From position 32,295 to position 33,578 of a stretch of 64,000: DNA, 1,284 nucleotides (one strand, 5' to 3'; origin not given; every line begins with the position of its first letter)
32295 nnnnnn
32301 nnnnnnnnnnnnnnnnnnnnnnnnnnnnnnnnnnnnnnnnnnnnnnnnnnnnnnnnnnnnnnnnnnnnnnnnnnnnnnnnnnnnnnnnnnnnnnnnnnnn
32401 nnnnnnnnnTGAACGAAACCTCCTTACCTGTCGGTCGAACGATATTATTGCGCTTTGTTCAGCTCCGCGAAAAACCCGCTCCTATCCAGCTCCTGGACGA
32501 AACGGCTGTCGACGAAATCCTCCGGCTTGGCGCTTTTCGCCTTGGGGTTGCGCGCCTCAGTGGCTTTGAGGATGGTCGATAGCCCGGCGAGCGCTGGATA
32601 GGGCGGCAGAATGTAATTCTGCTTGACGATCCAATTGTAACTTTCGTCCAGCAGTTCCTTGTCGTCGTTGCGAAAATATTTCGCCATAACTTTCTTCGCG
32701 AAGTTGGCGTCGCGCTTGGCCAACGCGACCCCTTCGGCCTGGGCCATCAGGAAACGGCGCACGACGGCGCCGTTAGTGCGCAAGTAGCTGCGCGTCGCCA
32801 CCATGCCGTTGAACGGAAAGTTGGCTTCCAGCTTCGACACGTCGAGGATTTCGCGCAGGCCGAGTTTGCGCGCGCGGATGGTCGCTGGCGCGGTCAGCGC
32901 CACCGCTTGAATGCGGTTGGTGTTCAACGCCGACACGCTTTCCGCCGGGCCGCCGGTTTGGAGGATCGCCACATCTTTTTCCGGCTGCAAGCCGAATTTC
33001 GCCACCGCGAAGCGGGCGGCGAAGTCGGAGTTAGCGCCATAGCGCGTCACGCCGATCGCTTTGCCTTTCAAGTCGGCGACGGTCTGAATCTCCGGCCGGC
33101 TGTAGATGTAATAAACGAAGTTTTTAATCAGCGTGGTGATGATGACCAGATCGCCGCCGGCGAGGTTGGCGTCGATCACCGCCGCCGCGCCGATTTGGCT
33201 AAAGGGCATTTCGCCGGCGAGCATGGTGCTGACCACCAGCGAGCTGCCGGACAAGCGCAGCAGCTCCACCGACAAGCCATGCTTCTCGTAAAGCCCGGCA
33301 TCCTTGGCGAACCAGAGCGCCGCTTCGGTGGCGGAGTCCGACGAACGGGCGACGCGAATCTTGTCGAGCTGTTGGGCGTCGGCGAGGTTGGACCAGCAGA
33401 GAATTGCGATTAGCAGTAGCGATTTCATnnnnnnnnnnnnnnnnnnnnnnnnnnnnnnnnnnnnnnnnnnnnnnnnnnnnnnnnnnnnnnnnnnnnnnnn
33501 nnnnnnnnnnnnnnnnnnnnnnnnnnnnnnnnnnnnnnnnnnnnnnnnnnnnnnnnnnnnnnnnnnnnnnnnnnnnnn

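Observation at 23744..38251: Island of ten orphan periplasmic substrate-binding protein genes with no permease or ATPase partner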

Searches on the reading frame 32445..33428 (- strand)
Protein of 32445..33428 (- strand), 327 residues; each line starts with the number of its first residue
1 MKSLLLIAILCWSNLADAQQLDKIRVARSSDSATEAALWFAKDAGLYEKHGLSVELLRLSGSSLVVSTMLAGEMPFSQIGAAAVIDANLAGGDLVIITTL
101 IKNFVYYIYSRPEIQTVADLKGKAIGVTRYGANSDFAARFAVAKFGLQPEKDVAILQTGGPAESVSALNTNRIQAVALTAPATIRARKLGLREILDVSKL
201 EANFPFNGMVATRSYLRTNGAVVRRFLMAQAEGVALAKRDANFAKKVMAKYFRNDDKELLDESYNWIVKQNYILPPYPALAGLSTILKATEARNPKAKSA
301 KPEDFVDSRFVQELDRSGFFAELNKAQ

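Call 4: search_protein_families(library=pfam, proteins=[window:32445-33428:-], max_evalue=0.01)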
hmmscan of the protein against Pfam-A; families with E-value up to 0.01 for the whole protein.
window:32445-33428:- (327 aa): 4 families
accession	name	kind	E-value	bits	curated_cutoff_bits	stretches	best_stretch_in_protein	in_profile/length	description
PF09084.16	NMT1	-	1.5e-18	68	20.5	1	37-238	6-210/216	NMT1/THI5 like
PF13379.11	NMT1_2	-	1.8e-12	48.1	24.7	1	36-244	19-245/252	NMT1-like family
PF12974.12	Phosphonate-bd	-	3e-05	24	27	1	46-189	23-173/242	ABC transporter, phosphonate, periplasmic substrate-binding protein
PF16868.10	NMT1_3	-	4.4e-05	23.7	27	1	93-180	81-168/289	NMT1-like family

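Call 36: search_protein_families(library=ncbifam, proteins=[window:32445-33428:-], max_evalue=0.001)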
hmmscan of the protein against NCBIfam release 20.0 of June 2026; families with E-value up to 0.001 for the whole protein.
window:32445-33428:- (327 aa): 5 families
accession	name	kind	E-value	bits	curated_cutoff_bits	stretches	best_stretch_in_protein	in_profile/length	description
TIGR01728.1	SsuA_fam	subfamily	5.4e-24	84.9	163.5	1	25-261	2-240/290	aliphatic sulfonate ABC transporter substrate-binding protein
NF040735.1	SBP_SaoX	equivalog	2.1e-10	40.2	300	1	40-274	20-255/330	ABC transporter substrate-binding subunit SaoX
NF008588.0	PRK11553.1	subfamily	1.9e-08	33.6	299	1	6-250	9-253/319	aliphatic sulfonate ABC transporter substrate-binding protein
TIGR02122.1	TRAP_TAXI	subfamily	1e-06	27.9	84.35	1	95-180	113-198/320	TAXI family TRAP transporter solute-binding subunit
TIGR01729.1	taurine_ABC_bnd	equivalog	6.3e-05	22.5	304.25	1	50-233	25-209/300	taurine ABC transporter substrate-binding protein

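Call 64: find_related_loci(query=window:32445-33428:-, collection=metagenome_contigs, flank=10000)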
Query window:32445-33428:- (327 aa) in metagenome_contigs; peptide patterns used: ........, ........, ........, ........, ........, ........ (x = any residue, [..] = any of these).
600 stretches matched a pattern (row limit reached: there are more); 466 encode a relative of the query (tblastn E <= 1e-3); the best 80 are kept; 80 distinct loci.
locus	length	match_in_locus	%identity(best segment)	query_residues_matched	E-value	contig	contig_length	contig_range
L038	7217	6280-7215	95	5-316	0e+0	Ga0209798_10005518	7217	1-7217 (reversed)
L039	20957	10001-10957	89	5-323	0e+0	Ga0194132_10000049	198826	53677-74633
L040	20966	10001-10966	85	5-327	2e-178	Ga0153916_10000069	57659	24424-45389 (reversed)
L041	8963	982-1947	70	6-325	4e-156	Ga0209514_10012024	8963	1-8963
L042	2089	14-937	73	18-325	9e-167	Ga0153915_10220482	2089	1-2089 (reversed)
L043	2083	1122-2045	74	18-325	2e-166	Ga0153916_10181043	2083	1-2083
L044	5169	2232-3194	69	1-321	2e-156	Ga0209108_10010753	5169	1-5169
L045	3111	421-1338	72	16-321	5e-161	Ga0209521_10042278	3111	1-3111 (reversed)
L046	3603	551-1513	68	1-321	6e-156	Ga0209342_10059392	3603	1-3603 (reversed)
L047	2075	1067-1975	72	19-321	3e-161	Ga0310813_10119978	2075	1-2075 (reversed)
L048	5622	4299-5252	71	6-321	7e-150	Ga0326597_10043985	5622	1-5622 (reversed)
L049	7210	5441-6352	73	18-321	1e-148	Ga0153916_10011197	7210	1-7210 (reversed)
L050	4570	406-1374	67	4-325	2e-149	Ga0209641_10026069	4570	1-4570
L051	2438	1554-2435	72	19-312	7e-155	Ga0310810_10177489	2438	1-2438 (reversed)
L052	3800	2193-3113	74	19-325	1e-145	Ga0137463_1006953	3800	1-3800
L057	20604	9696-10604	49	16-320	3e-102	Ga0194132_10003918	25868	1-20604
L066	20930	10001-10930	36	16-325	2e-70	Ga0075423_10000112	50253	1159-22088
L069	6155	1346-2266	39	23-327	1e-69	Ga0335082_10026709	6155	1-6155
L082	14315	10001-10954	40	3-323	9e-69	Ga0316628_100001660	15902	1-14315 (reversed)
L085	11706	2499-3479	39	1-327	5e-68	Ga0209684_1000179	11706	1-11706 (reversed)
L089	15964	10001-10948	37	4-325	5e-68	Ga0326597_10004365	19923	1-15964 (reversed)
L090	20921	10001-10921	39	18-325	6e-68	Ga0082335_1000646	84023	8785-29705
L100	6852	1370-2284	38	20-327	1e-67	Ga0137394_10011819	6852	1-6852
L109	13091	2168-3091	38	20-325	5e-67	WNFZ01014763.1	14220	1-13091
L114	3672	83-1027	39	9-326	4e-67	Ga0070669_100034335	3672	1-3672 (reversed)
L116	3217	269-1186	39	20-327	7e-67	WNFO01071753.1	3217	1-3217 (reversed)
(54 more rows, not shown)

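Call 68: search_protein_families(library=pfam, proteins=[L100:387-1112:+, L100:1280-2287:+, L100:2369-3412:+, L100:3440-4201:-, L100:4198-5133:-, L100:5801-6823:-, L116:98-1195:+, L116:1389-2327:+, L057:991-2754:+, L082:2657-4339:-], max_evalue=0.0001)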
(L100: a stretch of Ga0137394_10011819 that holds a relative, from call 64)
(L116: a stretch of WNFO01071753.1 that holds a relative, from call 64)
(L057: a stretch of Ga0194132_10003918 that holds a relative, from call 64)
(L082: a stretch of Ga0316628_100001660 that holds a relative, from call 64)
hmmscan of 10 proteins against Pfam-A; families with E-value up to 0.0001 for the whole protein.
L100:387-1112:+ (241 aa): 0 families

L100:1280-2287:+ (335 aa): 2 families
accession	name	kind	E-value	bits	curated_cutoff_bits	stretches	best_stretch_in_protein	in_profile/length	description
PF13379.11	NMT1_2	-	1.7e-16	61.2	24.7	1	132-254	122-243/252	NMT1-like family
PF09084.16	NMT1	-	3.1e-14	53.8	20.5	1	47-239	5-200/216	NMT1/THI5 like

L100:2369-3412:+ (347 aa): 4 families
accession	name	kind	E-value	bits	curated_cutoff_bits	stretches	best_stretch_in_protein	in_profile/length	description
PF09084.16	NMT1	-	3.9e-20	73.1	20.5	1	56-258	7-210/216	NMT1/THI5 like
PF13379.11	NMT1_2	-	1.5e-16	61.4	24.7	1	37-266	3-246/252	NMT1-like family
PF12974.12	Phosphonate-bd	-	9.2e-10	38.7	27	1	63-197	22-163/242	ABC transporter, phosphonate, periplasmic substrate-binding protein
PF16868.10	NMT1_3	-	2.5e-05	24.5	27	1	104-201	73-171/289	NMT1-like family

L100:3440-4201:- (253 aa): 3 families
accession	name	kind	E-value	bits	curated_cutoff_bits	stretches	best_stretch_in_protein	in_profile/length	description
PF01061.29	ABC2_membrane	-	5.4e-27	95.1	26.9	1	7-218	6-210/211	ABC-2 type transporter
PF12698.13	ABC2_membrane_3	-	2.7e-12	46.9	31.6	1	54-246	157-346/347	ABC-2 family transporter protein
PF12730.13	ABC2_membrane_4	-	4.8e-05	23.8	27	1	26-163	23-159/179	ABC-2 family transporter protein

L100:4198-5133:- (311 aa): 2 families
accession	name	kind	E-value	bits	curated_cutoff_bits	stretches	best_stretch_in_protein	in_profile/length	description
PF00005.33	ABC_tran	-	3.4e-29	102.6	25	1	23-167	1-137/137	ABC transporter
PF13304.12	AAA_21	-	2.1e-11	44.9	27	1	114-196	220-298/304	AAA domain, putative AbiEii toxin, Type IV TA system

L100:5801-6823:- (340 aa): 2 families
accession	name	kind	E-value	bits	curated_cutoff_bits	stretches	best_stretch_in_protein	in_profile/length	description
PF07075.17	NamZ_N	-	3e-59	200.3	26.9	1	1-167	39-201/203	Exo-beta-N-acetylmuramidase NamZ, N-terminal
PF20732.2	NamZ_C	-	2.2e-39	136.1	25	1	173-340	2-152/152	Exo-beta-N-acetylmuramidase NamZ, C-terminal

L116:98-1195:+ (365 aa): 2 families
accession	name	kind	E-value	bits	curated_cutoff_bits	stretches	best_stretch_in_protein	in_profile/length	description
PF13379.11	NMT1_2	-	6.3e-16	59.4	24.7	1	58-285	4-249/252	NMT1-like family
PF09084.16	NMT1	-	6.9e-10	39.6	20.5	1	72-264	3-201/216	NMT1/THI5 like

L116:1389-2327:+ (312 aa): 0 families

L057:991-2754:+ (587 aa): 8 families
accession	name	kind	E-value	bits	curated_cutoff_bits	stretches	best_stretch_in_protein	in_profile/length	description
PF00005.33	ABC_tran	-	1.1e-47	162.5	25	2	18-148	2-137/137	ABC transporter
PF12848.13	ABC_tran_Xtn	-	3.2e-16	59.6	25.9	1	189-262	3-76/85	ABC transporter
PF13304.12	AAA_21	-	4.1e-12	47.2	27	0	108-175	226-299/304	AAA domain, putative AbiEii toxin, Type IV TA system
PF02463.25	SMC_N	-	7e-10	39.1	40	0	401-472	136-213/220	RecF/RecN/SMC N terminal domain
PF16326.10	ABC_tran_CTD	-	7.6e-06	26.5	32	1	522-586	1-65/69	ABC transporter C-terminal domain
PF01926.29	MMR_HSR1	-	8.1e-06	26.4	21.9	0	311-334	1-23/113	50S ribosome-binding GTPase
PF13555.12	AAA_29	-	3.8e-05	23.8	27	0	303-327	16-40/61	P-loop containing region of AAA domain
PF03193.22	RsgA_GTPase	-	6.8e-05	23.2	30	0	310-343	107-140/174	RsgA GTPase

L082:2657-4339:- (560 aa): 8 families
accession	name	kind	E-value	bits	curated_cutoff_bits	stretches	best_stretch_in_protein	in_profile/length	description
PF00005.33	ABC_tran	-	2.3e-52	177.7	25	2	345-477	2-137/137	ABC transporter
PF13304.12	AAA_21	-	7.8e-18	66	27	0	356-412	1-63/304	AAA domain, putative AbiEii toxin, Type IV TA system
PF12848.13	ABC_tran_Xtn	-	3.1e-14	53.3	25.9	1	235-311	1-79/85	ABC transporter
PF02463.25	SMC_N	-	1.2e-09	38.4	40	0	107-229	83-204/220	RecF/RecN/SMC N terminal domain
PF13476.12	AAA_23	-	6e-06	27.5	27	0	348-375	14-40/201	AAA domain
PF13401.12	AAA_22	-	1.4e-05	25.9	27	0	355-489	6-106/130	AAA domain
PF13555.12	AAA_29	-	3.2e-05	24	27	0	348-371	16-39/61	P-loop containing region of AAA domain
PF01926.29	MMR_HSR1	-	0.0001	22.9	21.9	0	357-379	2-23/113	50S ribosome-binding GTPase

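Call 72: search_protein_families(library=pfam, proteins=[L109:8723-10003:+, L085:3286-4578:+, L114:1395-2438:+, L045:1614-2750:-, L089:6541-7596:+, L089:7645-8865:+, L082:7712-8809:-, L057:14665-15450:-, L090:10941-12683:-, L089:13701-14906:-], max_evalue=0.0001)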
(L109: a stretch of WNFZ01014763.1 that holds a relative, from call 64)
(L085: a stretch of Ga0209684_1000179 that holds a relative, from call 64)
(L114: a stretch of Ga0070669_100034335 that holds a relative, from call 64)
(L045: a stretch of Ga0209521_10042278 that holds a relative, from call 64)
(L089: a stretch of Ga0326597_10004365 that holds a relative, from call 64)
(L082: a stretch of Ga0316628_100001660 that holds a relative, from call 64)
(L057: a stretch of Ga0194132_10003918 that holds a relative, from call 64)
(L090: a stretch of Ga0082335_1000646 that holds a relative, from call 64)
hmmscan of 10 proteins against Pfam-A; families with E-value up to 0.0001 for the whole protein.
L109:8723-10003:+ (426 aa): 1 family
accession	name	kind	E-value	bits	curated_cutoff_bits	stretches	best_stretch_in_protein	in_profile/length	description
PF04909.20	Amidohydro_2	-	6.6e-23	82.3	26.4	1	129-421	14-289/289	Amidohydrolase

L085:3286-4578:+ (430 aa): 1 family
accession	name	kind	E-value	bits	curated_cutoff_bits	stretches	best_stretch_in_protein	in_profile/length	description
PF07883.17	Cupin_2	-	6.2e-12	45.5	27.2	1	298-366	5-68/70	Cupin domain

L114:1395-2438:+ (347 aa): 1 family
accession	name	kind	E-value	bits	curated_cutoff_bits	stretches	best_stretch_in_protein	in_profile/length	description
PF04392.18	ABC_sub_bind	-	1.7e-49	169.1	25.9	1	71-345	20-292/293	ABC transporter substrate binding protein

L045:1614-2750:- (378 aa): 1 family
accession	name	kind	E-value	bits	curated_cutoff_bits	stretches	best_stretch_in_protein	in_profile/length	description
PF03401.19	TctC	-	1.9e-17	64.1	27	1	83-365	3-265/274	Tripartite tricarboxylate transporter family receptor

L089:6541-7596:+ (351 aa): 1 family
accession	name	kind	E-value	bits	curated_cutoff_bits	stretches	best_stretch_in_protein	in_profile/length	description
PF15887.11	Peptidase_Mx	-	1.9e-08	34.5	27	1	118-187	90-164/236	Putative zinc-binding metallo-peptidase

L089:7645-8865:+ (406 aa): 2 families
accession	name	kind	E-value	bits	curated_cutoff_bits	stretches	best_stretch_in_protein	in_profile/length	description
PF07478.18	Dala_Dala_lig_C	-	1.8e-27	96.7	24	1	212-398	24-203/204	D-ala D-ala ligase C-terminus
PF02655.19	ATP-grasp_3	-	6.8e-05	23.4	23.2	0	181-370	2-156/160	ATP-grasp domain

L082:7712-8809:- (365 aa): 4 families
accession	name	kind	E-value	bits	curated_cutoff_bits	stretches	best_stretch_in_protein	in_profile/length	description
PF00107.32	ADH_zinc_N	-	1.1e-23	84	31.8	1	190-320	3-128/129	Zinc-binding dehydrogenase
PF08240.17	ADH_N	-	1.7e-22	80.1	23.5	1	31-143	5-100/104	Alcohol dehydrogenase GroES-like domain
PF16912.11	Glu_dehyd_C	-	8.4e-08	32.4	34.9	1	180-341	33-196/211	Glucose dehydrogenase C-terminus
PF13602.12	ADH_zinc_N_2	-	1.1e-07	33.3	27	1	223-345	1-122/134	Zinc-binding dehydrogenase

L057:14665-15450:- (261 aa): 4 families
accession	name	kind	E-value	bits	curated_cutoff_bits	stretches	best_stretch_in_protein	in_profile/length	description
PF13561.12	adh_short_C2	-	1.3e-53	182.5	27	1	14-257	3-234/236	Enoyl-(Acyl carrier protein) reductase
PF00106.31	adh_short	-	1.8e-50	171.6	26.6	1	6-193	1-185/195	short chain dehydrogenase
PF08659.16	KR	-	3.6e-08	34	22.6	1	7-113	2-109/180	KR domain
PF23441.1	SDR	-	1.6e-06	28.2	27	1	3-258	5-255/258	SDR-like rossmann domain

L090:10941-12683:- (580 aa): 3 families
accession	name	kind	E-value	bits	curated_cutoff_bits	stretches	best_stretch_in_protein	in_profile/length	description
PF01977.22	UbiD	-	2.1e-54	184.3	23.3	1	162-340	23-202/206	3-octaprenyl-4-hydroxybenzoate carboxy-lyase Rift-related domain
PF20696.2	UbiD_C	-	7.7e-16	58.7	24.2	1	360-455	12-107/127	3-octaprenyl-4-hydroxybenzoate carboxy-lyase C-terminal domain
PF20695.2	UbiD_N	-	1.6e-06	28.6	24.3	1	43-131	1-77/78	3-octaprenyl-4-hydroxybenzoate carboxy-lyase N-terminal domain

L089:13701-14906:- (401 aa): 2 families
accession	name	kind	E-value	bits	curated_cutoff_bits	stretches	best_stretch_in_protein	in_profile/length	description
PF07075.17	NamZ_N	-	2.7e-71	239.6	26.9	1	23-227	1-201/203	Exo-beta-N-acetylmuramidase NamZ, N-terminal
PF20732.2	NamZ_C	-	3.4e-41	142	25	1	233-400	2-152/152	Exo-beta-N-acetylmuramidase NamZ, C-terminal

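Call 79: search_protein_families(library=pfam, proteins=[L116:1389-2327:+], max_evalue=5)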
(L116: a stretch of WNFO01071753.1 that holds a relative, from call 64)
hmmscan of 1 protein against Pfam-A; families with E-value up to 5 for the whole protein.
L116:1389-2327:+ (312 aa): 3 families
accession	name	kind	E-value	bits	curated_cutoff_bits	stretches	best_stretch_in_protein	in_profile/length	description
PF01027.25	Bax1-I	-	0.0001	22.6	34.1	1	16-113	1-96/207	Inhibitor of apoptosis-promoting Bax1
PF07869.17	DUF1656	-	0.003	17.9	26.5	1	140-174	10-44/56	Protein of unknown function (DUF1656)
PF00528.27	BPD_transp_1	-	0.016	15.4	26.4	1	233-305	107-182/184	Binding-protein-dependent transport system inner membrane component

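Call 81: search_protein_families(library=pfam, proteins=[L066:10961-11890:+, L066:12409-13527:+, L066:14128-15807:+, L049:2823-4100:+, L049:4251-5141:+, L069:44-1252:+, L042:1149-1913:+, L082:11023-11601:-, L039:15605-17419:-, L040:13371-14429:+], max_evalue=0.001)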
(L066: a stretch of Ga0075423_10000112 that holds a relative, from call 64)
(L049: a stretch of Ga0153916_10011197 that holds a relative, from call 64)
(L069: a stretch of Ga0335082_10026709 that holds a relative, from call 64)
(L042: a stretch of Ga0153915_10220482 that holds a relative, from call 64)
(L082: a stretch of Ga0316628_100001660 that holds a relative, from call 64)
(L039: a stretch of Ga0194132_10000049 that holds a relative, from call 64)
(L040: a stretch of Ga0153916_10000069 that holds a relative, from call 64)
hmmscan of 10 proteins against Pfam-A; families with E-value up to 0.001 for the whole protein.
L066:10961-11890:+ (309 aa): 1 family
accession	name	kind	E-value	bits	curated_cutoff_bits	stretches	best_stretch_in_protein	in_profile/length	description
PF03601.19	Cons_hypoth698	-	6.3e-47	160.4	24.5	1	45-286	53-302/304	Conserved hypothetical protein 698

L066:12409-13527:+ (372 aa): 1 family
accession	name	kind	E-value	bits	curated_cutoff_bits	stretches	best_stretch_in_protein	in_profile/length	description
PF09925.14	DUF2157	-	1e-26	93.8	32.4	1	8-139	1-136/146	Predicted membrane protein (DUF2157)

L066:14128-15807:+ (559 aa): 0 families

L049:2823-4100:+ (425 aa): 2 families
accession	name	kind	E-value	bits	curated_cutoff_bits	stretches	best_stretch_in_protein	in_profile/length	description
PF05977.19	MFS_3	-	9.9e-65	219.4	27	1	4-401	2-400/524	Transmembrane secretion effector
PF07690.21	MFS_1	-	1.4e-30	106.8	33.4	1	19-353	3-338/347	Major Facilitator Superfamily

L049:4251-5141:+ (296 aa): 1 family
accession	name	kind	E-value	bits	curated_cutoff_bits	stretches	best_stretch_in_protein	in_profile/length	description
PF01569.27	PAP2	-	5.2e-17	62.3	27.2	1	152-277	4-127/130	PAP2 superfamily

L069:44-1252:+ (402 aa): 2 families
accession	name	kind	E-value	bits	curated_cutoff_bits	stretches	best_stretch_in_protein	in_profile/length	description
PF13231.12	PMT_2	-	8.3e-09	36.3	26.1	1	1-50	112-160/160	Dolichyl-phosphate-mannose-protein mannosyltransferase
PF17178.9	MASE5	-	0.00042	20.6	25.2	1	87-152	88-146/192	Membrane-associated sensor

L042:1149-1913:+ (254 aa): 0 families

L082:11023-11601:- (192 aa): 0 families

L039:15605-17419:- (604 aa): 1 family
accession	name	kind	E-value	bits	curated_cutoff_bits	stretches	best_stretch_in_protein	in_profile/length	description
PF03600.22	CitMHS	-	3.2e-16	59.8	31.9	1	115-514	35-307/336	Citrate transporter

L040:13371-14429:+ (352 aa): 1 family
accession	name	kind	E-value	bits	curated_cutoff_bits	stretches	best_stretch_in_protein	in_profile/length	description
PF07854.18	DUF1646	-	1.1e-115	387.2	21.4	1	10-344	3-341/347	Protein of unknown function (DUF1646)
